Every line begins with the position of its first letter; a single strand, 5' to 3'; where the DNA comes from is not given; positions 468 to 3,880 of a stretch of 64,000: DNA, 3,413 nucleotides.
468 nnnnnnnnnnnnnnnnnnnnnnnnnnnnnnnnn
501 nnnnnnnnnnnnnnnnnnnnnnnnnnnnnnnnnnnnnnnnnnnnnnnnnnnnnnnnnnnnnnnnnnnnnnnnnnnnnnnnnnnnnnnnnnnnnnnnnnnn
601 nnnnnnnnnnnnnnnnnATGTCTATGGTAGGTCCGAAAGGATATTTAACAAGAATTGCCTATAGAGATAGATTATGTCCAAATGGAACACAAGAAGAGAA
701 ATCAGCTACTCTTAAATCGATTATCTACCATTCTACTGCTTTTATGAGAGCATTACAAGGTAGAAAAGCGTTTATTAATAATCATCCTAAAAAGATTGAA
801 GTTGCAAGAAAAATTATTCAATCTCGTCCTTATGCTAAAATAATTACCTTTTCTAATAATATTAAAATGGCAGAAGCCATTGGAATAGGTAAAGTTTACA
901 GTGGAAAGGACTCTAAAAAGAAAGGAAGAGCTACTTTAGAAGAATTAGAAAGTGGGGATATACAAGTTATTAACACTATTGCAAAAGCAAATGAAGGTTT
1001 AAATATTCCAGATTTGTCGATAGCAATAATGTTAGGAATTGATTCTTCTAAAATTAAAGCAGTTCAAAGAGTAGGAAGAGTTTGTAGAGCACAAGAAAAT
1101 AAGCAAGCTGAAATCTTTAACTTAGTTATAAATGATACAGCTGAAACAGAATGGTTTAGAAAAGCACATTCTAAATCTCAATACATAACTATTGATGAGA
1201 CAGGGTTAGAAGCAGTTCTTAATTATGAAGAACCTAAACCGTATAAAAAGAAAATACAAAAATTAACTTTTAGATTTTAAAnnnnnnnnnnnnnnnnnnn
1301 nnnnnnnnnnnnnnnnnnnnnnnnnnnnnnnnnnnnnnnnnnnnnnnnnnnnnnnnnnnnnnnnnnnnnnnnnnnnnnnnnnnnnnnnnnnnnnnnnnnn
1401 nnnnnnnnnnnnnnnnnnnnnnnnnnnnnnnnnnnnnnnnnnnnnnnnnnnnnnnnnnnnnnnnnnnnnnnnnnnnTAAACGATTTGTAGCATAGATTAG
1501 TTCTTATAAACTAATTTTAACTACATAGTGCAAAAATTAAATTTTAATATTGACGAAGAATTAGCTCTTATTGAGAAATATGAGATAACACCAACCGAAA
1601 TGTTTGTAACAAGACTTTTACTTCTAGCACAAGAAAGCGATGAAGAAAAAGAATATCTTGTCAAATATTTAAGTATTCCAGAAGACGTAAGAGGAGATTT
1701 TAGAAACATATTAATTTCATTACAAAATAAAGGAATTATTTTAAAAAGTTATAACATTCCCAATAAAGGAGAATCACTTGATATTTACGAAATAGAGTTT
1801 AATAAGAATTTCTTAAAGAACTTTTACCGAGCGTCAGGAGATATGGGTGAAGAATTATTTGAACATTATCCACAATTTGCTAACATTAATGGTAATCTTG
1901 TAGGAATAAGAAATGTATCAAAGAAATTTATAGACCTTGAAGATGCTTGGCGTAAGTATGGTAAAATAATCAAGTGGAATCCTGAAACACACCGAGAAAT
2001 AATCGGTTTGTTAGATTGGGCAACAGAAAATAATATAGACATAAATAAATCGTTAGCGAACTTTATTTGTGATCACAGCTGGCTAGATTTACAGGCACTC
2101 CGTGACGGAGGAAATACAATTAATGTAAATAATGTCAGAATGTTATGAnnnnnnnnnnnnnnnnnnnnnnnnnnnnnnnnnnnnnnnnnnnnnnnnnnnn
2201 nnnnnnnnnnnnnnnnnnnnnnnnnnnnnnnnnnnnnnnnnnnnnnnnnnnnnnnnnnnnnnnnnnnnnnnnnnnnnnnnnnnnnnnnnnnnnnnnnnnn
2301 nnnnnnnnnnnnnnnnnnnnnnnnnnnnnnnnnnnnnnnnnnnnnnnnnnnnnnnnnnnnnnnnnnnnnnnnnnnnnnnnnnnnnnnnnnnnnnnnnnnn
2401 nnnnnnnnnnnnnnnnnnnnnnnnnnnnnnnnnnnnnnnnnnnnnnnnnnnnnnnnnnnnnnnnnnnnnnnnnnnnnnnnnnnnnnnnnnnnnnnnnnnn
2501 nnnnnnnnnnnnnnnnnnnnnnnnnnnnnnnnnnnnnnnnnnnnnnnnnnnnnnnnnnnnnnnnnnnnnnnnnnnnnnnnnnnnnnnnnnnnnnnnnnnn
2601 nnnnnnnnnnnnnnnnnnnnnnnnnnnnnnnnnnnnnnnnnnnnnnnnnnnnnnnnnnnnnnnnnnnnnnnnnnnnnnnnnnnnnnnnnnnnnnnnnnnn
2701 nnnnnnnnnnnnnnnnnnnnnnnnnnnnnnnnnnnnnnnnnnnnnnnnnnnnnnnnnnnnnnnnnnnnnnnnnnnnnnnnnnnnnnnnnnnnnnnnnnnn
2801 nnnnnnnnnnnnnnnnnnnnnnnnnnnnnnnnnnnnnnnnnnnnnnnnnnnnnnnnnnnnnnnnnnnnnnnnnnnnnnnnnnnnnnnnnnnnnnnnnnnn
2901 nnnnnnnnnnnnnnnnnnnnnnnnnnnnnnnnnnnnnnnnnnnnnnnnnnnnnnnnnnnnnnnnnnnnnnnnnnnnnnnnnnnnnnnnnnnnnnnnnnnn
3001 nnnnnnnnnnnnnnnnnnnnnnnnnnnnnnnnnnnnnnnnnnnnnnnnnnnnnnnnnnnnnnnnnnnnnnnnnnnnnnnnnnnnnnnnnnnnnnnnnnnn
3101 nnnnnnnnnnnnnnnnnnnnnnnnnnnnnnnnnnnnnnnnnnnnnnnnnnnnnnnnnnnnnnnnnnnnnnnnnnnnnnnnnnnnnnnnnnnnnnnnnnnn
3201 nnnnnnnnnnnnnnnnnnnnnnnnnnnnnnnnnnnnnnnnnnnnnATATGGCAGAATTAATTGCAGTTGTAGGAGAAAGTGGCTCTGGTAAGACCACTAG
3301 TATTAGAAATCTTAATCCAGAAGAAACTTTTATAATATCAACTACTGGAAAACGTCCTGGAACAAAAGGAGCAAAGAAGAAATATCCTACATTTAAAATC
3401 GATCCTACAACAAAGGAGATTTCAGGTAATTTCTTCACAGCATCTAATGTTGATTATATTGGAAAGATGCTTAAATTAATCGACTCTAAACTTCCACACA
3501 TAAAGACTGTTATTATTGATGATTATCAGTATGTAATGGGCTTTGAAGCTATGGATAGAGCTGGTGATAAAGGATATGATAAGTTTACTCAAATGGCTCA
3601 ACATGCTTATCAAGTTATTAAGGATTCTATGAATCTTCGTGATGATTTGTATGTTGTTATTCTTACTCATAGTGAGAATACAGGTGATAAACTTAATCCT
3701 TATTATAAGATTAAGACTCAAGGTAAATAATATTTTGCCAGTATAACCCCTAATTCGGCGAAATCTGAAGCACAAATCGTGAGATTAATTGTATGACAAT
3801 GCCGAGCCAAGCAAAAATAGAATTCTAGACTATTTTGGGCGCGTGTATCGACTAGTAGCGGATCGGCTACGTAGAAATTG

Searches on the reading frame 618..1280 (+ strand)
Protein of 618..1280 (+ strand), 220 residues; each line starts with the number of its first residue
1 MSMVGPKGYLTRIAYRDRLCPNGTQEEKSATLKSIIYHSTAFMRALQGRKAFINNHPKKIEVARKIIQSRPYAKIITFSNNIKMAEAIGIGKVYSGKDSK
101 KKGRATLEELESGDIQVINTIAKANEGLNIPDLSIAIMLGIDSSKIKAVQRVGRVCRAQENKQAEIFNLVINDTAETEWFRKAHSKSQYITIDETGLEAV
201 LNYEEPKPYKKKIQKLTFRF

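Call 51: find_encoding_contigs(protein=window:618-1280:+, flank=10000, max_places=2)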
Protein window:618-1280:+ (220 aa): no gene with exactly this product is on record in the collection.

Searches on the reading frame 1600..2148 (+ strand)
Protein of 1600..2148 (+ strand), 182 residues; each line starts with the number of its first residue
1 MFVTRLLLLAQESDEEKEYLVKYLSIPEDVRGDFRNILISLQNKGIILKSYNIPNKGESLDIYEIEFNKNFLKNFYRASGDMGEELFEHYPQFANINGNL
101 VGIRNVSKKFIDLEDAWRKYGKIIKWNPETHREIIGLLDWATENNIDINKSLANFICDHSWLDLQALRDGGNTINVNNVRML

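Call 53: find_encoding_contigs(protein=window:1600-2148:+, flank=10000, max_places=2)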
Protein window:1600-2148:+ (182 aa): no gene with exactly this product is on record in the collection.

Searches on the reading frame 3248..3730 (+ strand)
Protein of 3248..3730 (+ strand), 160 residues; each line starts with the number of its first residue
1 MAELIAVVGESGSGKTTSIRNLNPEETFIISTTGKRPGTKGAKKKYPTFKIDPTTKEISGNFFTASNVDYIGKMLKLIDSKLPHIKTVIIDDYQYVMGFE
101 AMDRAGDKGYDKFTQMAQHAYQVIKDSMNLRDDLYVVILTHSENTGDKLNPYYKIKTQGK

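Call 54: find_encoding_contigs(protein=window:3248-3730:+, flank=10000, max_places=2)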
Protein window:3248-3730:+ (160 aa): 22 contigs read that carry it; 2 places shown.
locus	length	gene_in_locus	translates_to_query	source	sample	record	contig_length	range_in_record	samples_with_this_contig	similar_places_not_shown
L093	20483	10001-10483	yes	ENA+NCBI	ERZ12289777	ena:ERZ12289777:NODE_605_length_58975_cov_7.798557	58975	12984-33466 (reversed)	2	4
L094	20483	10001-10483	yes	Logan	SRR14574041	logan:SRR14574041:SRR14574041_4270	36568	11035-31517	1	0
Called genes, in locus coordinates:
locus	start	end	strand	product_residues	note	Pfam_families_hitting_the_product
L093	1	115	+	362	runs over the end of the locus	PF00004:AAA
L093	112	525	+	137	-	PF00075:RNase_H, PF13456:RVT_3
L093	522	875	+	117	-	-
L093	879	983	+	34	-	-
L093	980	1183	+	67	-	-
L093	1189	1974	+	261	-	PF01145:Band_7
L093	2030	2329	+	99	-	-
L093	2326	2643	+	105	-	-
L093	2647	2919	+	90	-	-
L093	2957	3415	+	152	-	-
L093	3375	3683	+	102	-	-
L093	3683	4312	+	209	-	-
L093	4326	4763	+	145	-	-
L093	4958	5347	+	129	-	-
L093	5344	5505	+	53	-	-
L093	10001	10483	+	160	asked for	PF13401:AAA_22 (faint)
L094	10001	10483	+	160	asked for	PF13401:AAA_22 (faint)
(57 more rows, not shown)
